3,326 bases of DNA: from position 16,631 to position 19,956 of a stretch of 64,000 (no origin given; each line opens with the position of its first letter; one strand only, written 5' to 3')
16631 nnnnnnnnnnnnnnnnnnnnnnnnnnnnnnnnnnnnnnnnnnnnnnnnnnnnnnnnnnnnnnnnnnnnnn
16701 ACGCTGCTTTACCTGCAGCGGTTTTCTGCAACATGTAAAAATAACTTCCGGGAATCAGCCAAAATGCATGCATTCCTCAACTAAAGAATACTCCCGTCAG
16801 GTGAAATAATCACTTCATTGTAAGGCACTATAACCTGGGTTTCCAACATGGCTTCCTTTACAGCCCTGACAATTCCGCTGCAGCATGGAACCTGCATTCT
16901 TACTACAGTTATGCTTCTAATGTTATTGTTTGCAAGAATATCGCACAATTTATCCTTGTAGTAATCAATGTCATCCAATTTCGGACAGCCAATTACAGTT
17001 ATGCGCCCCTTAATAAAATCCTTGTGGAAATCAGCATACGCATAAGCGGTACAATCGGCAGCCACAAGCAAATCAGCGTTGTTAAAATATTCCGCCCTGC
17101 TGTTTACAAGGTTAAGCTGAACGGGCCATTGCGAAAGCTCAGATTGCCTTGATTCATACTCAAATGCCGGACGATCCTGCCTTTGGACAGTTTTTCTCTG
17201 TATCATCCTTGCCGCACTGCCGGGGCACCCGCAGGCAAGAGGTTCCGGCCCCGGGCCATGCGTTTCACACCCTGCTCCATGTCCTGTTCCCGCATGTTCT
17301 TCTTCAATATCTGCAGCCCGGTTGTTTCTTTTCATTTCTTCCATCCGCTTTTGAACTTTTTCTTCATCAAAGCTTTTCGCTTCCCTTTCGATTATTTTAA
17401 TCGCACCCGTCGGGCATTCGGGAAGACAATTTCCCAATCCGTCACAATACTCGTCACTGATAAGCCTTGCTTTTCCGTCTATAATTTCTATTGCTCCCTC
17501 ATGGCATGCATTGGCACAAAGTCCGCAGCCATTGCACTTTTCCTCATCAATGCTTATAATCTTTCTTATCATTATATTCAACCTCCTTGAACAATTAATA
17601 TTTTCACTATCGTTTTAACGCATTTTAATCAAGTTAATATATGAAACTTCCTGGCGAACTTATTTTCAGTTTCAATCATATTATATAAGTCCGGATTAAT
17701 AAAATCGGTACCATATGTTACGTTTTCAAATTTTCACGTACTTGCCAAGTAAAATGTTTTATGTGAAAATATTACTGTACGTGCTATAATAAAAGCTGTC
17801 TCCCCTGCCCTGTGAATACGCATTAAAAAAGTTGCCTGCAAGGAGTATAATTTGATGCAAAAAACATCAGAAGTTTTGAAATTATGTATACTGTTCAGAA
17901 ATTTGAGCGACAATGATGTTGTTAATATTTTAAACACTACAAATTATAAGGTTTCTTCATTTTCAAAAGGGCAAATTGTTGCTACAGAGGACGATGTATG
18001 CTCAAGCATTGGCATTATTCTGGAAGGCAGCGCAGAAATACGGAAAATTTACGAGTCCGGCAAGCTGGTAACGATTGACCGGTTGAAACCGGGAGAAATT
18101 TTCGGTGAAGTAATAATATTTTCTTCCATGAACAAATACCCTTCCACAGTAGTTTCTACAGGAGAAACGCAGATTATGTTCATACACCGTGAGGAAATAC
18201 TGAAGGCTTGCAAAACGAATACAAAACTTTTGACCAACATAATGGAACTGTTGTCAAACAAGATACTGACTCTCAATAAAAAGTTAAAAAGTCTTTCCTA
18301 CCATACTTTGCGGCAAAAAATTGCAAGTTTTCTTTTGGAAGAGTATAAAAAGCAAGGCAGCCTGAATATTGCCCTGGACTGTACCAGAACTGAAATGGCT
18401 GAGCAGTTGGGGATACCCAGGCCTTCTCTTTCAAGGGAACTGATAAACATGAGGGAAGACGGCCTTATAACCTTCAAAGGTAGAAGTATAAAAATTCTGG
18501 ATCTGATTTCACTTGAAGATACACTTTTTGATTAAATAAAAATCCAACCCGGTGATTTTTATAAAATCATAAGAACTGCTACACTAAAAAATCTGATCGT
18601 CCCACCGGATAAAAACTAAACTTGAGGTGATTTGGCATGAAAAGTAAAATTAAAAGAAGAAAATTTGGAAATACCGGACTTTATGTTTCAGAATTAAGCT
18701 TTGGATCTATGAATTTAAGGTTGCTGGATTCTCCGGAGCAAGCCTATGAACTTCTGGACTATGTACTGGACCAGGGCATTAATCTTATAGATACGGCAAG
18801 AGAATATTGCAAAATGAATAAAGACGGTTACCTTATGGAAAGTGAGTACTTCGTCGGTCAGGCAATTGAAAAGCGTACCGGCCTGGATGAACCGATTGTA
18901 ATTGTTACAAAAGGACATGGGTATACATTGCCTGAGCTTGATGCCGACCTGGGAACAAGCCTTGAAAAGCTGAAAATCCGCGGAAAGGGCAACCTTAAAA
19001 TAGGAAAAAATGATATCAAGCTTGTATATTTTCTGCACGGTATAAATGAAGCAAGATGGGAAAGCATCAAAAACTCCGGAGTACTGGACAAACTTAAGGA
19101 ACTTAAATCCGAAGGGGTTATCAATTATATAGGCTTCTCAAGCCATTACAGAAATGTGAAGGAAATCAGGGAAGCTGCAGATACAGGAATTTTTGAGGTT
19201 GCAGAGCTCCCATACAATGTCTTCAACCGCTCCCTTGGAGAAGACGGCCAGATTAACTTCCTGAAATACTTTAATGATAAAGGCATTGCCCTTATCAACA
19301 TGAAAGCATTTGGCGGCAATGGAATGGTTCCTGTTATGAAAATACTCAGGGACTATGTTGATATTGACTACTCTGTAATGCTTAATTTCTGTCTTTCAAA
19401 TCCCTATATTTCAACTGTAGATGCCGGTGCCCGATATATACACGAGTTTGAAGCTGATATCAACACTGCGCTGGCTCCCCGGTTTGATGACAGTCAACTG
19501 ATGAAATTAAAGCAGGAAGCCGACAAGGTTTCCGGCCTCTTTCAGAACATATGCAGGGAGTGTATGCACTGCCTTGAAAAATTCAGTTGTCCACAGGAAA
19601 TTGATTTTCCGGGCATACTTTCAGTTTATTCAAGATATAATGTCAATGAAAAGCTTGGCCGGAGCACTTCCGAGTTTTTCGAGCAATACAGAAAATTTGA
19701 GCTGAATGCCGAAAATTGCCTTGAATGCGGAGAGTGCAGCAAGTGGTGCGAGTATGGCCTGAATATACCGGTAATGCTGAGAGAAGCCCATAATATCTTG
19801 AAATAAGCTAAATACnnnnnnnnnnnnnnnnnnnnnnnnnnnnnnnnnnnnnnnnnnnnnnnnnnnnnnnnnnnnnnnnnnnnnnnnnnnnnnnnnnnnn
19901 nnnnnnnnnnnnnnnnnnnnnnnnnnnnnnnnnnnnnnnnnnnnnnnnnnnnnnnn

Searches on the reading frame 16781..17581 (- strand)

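Call 54: search_protein_families(library=pfam, proteins=[window:16781-17581:-], max_evalue=0.0001)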
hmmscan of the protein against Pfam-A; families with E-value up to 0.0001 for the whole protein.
window:16781-17581:- (266 aa): 9 families
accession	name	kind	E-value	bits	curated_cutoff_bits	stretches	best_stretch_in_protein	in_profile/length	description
PF00037.32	Fer4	-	3.6e-12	46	21.1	1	10-32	2-24/24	4Fe-4S binding domain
PF12837.12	Fer4_6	-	2.3e-10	40.3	25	1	8-31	1-24/24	4Fe-4S binding domain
PF13237.11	Fer4_10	-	1.8e-08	34.6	25.5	1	9-57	2-53/53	4Fe-4S dicluster domain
PF14697.11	Fer4_21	-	6.1e-08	33.1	35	1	10-62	2-58/59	4Fe-4S dicluster domain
PF12838.12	Fer4_7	-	8.6e-08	33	27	1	15-60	1-52/52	4Fe-4S dicluster domain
PF13187.11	Fer4_9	-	4.9e-06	26.9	27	1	15-61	1-52/52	4Fe-4S dicluster domain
PF12797.12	Fer4_2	-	1.5e-05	25.1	24.5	1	9-27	3-21/22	4Fe-4S binding domain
PF25160.1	LdpA_Fe-S-bd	-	4.5e-05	23.6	27.6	0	41-64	23-46/49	LdpA Fe-S cluster-binding domain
PF13484.11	Fer4_16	-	7.6e-05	23.9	30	0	48-106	4-57/66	4Fe-4S double cluster binding domain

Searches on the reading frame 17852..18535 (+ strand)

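Call 55: search_protein_families(library=pfam, proteins=[window:17852-18535:+], max_evalue=0.0001)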
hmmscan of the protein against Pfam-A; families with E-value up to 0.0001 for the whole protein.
window:17852-18535:+ (227 aa): 2 families
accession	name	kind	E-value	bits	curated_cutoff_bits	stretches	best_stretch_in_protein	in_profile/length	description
PF00027.35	cNMP_binding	-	2.3e-17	63.1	27.5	1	36-123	3-89/89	Cyclic nucleotide-binding domain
PF13545.12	HTH_Crp_2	-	2e-15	57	27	1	155-223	1-69/70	Crp-like helix-turn-helix domain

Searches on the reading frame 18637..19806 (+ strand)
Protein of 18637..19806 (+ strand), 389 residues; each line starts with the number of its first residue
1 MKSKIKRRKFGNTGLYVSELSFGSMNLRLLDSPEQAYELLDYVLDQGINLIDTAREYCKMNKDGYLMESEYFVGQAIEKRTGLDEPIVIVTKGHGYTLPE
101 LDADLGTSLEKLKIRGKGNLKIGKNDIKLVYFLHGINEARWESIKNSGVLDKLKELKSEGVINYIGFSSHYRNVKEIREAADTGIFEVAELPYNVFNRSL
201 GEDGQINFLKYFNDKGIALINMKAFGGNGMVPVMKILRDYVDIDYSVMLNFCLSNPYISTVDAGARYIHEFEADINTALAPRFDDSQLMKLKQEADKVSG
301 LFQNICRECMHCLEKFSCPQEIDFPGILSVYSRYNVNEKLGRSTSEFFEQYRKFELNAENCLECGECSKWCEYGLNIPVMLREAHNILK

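Call 55: search_protein_families(library=pfam, proteins=[window:18637-19806:+], max_evalue=0.0001)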
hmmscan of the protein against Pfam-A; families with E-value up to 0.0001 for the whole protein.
window:18637-19806:+ (389 aa): 1 family
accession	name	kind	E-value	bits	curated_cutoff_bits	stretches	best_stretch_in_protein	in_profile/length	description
PF00248.27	Aldo_ket_red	-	3.2e-20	72.8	24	1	20-230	2-196/291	Aldo/keto reductase family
